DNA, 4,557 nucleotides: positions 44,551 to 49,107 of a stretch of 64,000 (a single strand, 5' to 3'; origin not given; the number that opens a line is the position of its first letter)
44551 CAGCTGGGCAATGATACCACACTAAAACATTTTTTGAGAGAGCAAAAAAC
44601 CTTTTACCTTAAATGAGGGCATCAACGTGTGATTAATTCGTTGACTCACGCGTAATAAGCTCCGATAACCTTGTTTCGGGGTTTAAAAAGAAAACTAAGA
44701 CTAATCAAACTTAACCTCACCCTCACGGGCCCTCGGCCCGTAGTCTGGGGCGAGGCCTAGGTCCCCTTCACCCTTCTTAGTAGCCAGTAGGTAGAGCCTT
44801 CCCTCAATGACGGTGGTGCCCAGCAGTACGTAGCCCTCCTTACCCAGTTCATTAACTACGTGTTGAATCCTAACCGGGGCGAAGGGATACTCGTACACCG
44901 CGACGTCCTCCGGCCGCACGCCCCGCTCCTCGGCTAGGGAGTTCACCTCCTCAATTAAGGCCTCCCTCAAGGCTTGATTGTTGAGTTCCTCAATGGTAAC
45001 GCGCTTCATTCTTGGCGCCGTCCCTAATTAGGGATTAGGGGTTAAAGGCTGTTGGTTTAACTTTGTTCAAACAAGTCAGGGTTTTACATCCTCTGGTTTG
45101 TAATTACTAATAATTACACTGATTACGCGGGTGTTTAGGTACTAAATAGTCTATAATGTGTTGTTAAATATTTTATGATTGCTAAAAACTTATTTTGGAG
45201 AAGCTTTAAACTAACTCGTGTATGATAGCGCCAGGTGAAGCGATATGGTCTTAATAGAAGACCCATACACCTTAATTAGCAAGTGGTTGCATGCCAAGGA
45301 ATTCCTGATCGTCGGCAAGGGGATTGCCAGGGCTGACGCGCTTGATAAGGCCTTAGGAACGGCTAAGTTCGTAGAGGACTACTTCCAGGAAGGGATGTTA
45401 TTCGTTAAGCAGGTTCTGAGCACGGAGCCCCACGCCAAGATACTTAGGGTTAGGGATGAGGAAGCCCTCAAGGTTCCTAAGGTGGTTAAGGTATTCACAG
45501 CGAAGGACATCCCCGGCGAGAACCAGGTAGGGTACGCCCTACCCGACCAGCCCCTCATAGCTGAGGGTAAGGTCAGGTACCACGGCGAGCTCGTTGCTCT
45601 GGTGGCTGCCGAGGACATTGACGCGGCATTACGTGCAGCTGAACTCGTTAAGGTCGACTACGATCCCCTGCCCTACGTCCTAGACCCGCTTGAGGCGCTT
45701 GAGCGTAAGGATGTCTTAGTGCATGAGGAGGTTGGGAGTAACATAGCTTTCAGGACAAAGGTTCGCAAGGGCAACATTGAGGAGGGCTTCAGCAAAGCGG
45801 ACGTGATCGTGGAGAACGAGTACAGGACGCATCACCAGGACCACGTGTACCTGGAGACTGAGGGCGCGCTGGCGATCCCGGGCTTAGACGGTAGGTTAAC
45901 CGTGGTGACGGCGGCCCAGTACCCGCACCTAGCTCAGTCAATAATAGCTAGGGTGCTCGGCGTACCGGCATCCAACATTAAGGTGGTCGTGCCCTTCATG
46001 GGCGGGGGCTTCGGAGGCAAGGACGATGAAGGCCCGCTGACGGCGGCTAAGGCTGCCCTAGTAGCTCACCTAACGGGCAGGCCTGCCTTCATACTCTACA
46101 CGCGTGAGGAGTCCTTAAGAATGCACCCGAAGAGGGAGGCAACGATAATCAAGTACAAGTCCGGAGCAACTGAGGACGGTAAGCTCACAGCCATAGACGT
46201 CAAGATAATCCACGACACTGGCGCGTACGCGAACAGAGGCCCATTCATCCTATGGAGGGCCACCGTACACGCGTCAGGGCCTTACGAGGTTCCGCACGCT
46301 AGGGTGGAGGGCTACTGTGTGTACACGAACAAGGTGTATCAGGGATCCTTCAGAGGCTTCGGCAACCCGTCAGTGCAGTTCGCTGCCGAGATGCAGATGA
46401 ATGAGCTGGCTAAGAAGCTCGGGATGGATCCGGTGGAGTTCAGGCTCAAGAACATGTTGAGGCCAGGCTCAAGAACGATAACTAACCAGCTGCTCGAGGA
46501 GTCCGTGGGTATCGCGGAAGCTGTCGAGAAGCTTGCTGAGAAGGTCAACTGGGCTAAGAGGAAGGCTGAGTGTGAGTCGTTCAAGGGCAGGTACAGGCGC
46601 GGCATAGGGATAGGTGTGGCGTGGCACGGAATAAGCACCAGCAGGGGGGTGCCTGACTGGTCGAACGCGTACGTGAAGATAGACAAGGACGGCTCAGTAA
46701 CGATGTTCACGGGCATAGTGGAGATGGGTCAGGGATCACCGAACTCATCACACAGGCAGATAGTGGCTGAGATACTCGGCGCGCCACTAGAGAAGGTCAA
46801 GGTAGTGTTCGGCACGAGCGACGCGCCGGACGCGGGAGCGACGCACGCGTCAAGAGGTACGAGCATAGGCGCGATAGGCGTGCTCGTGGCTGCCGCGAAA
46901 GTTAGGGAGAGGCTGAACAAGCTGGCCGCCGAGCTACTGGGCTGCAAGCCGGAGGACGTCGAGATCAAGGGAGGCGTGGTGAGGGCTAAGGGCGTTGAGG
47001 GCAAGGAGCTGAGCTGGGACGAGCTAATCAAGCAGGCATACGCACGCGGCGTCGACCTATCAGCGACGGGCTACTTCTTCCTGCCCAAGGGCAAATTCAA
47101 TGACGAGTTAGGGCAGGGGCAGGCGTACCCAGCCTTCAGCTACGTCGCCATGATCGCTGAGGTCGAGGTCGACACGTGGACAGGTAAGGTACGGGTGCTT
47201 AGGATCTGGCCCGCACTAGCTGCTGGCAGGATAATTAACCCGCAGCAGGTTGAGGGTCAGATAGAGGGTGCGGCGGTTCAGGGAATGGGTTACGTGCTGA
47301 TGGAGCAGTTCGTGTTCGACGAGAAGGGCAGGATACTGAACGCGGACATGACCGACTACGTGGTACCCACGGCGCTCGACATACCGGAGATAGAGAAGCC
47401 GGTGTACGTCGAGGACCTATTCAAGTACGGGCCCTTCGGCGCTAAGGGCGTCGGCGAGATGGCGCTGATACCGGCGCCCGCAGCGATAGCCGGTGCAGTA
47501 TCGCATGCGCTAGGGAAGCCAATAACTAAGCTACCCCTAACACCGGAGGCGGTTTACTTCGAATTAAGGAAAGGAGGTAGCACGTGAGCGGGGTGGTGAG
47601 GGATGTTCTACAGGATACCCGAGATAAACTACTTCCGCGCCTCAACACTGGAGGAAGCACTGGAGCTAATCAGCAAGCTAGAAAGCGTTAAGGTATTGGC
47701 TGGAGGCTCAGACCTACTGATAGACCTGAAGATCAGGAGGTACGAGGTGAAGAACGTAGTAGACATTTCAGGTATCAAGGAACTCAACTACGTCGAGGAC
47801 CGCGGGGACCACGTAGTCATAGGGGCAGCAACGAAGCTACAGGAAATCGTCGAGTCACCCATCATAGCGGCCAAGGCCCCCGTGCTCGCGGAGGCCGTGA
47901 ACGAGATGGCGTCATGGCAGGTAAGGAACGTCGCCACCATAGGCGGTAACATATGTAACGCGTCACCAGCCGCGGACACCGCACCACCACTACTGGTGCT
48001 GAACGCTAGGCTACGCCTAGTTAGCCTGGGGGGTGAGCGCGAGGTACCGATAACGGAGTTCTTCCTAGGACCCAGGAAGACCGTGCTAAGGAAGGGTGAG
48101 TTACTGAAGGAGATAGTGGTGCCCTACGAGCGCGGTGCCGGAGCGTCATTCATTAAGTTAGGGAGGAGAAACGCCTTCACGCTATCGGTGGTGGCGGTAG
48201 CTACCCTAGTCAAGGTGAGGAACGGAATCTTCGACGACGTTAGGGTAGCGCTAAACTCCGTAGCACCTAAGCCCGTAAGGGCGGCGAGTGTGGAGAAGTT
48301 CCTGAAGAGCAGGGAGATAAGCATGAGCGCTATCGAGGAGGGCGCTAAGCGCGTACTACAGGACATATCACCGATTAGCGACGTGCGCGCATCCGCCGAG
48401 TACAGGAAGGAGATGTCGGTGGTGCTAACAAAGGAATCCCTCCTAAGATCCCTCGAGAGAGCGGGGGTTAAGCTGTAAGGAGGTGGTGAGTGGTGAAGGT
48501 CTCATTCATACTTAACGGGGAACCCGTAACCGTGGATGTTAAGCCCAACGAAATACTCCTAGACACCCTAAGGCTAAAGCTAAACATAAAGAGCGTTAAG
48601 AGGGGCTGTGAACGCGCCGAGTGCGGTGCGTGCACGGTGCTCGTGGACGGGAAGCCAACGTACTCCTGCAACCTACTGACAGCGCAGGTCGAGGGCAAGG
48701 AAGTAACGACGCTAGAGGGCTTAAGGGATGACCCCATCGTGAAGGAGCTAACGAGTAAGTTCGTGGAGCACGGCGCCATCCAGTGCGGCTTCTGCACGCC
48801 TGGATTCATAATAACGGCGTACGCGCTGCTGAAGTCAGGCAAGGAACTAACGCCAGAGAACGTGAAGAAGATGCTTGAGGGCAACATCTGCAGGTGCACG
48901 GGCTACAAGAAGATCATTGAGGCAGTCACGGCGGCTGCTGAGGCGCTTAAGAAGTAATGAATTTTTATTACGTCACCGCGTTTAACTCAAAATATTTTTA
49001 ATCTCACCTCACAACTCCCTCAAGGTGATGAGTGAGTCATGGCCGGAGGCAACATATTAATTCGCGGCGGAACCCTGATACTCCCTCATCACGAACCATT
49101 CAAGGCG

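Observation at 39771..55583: Symmetric twin Mo-hydroxylase locus ending in ATCase on one arm and a dihydroorotase-like enzyme on the other: candidate undescribed N-heterocycle pathway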

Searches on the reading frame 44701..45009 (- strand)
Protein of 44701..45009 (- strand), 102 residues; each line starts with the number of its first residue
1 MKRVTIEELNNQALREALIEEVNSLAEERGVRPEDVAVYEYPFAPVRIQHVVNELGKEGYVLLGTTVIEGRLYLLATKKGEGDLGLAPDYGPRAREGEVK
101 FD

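Call 3: search_protein_families(library=pfam, proteins=[window:44701-45009:-])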
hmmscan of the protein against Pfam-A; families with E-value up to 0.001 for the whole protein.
window:44701-45009:- (102 aa): 0 families

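Call 4: search_protein_families(library=ncbifam, proteins=[window:44701-45009:-])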
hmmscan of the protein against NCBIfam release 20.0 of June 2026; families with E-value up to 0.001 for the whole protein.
window:44701-45009:- (102 aa): 0 families

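Call 80: search_protein_families(library=pfam, proteins=[window:44701-45009:-], max_evalue=0.1)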
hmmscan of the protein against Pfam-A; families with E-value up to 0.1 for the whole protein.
window:44701-45009:- (102 aa): 0 families

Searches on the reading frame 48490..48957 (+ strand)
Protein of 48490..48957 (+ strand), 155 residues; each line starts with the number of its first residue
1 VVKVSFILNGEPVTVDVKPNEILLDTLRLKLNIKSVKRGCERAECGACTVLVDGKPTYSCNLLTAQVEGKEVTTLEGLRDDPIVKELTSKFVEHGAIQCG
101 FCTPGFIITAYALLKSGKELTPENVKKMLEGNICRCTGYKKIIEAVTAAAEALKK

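Call 3: search_protein_families(library=pfam, proteins=[window:48490-48957:+])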
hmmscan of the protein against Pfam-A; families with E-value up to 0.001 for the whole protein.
window:48490-48957:+ (155 aa): 3 families
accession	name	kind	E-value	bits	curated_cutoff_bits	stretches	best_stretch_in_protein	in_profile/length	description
PF01799.25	Fer2_2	-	4.7e-27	94.4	30.3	1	74-146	1-74/75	[2Fe-2S] binding domain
PF13085.11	Fer2_3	-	4.3e-08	33.6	27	1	36-88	48-99/107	2Fe-2S iron-sulfur cluster binding domain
PF00111.32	Fer2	-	2.5e-07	31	21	1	7-65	2-57/77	2Fe-2S iron-sulfur cluster binding domain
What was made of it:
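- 48490..48957 (+): Arm B small subunit, 2x[2Fe-2S]. Fer2_2, Fer2 (call 3).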

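Call 4: search_protein_families(library=ncbifam, proteins=[window:48490-48957:+])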
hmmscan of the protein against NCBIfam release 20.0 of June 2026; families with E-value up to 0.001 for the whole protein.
window:48490-48957:+ (155 aa): 19 families
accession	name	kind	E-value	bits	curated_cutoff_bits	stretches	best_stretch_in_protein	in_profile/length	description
NF043084.2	XdhC_XDHase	equivalog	9.6e-53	177.7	217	1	3-149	2-149/151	xanthine dehydrogenase subunit XdhC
NF041020.1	glyceraldDH_gamma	equivalog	1.6e-49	167.6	290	1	2-154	11-163/164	glyceraldehyde dehydrogenase subunit gamma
TIGR03311.1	Se_dep_XDH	equivalog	1e-44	152.9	830.45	1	5-154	2-148/848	selenium-dependent xanthine dehydrogenase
NF045668.1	pterin_aldehy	equivalog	4.4e-43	147.5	1100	1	4-154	3-156/905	molybdopterin-dependent aldehyde oxidoreductase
TIGR03193.1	4hydroxCoAred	equivalog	3.2e-42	143.9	257.8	1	8-150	6-148/148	4-hydroxybenzoyl-CoA reductase subunit gamma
NF007387.0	PRK09908.1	equivalog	3.3e-40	137.1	212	1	2-148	7-154/159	xanthine dehydrogenase iron sulfur-binding subunit XdhC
TIGR03198.1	pucE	equivalog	3.3e-40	137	254.3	1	3-150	3-149/151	xanthine dehydrogenase subunit E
NF008514.0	PRK11433.1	equivalog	1.2e-36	126.3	322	1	2-152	51-216/218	aldehyde dehydrogenase iron-sulfur subunit PaoA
TIGR02963.1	xanthine_xdhA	equivalog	2.7e-36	125.2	467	1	4-152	1-160/468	xanthine dehydrogenase small subunit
TIGR02969.1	mam_aldehyde_ox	subfamily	8e-24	83.2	1912.3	1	5-148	4-159/1330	aldehyde oxidase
TIGR03313.1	Se_sel_red_Mo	hypoth_equivalog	1.4e-09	36.2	1101.9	1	6-154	1-149/951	molybdopterin-dependent oxidoreductase Mo/Fe-S-binding subunit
NF009052.0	PRK12386.1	equivalog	1.9e-07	30.4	256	1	14-90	23-103/255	succinate dehydrogenase/fumarate reductase iron-sulfur subunit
NF004616.0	PRK05950.1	subfamily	2.8e-06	26.7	228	1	15-90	28-107/238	succinate dehydrogenase iron-sulfur subunit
TIGR00384.1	dhsB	subfamily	8.7e-06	25.3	88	1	15-92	19-101/222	succinate dehydrogenase and fumarate reductase iron-sulfur protein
NF009226.0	PRK12576.1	equivalog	1.5e-05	24.5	344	1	35-93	55-115/317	succinate dehydrogenase/fumarate reductase iron-sulfur subunit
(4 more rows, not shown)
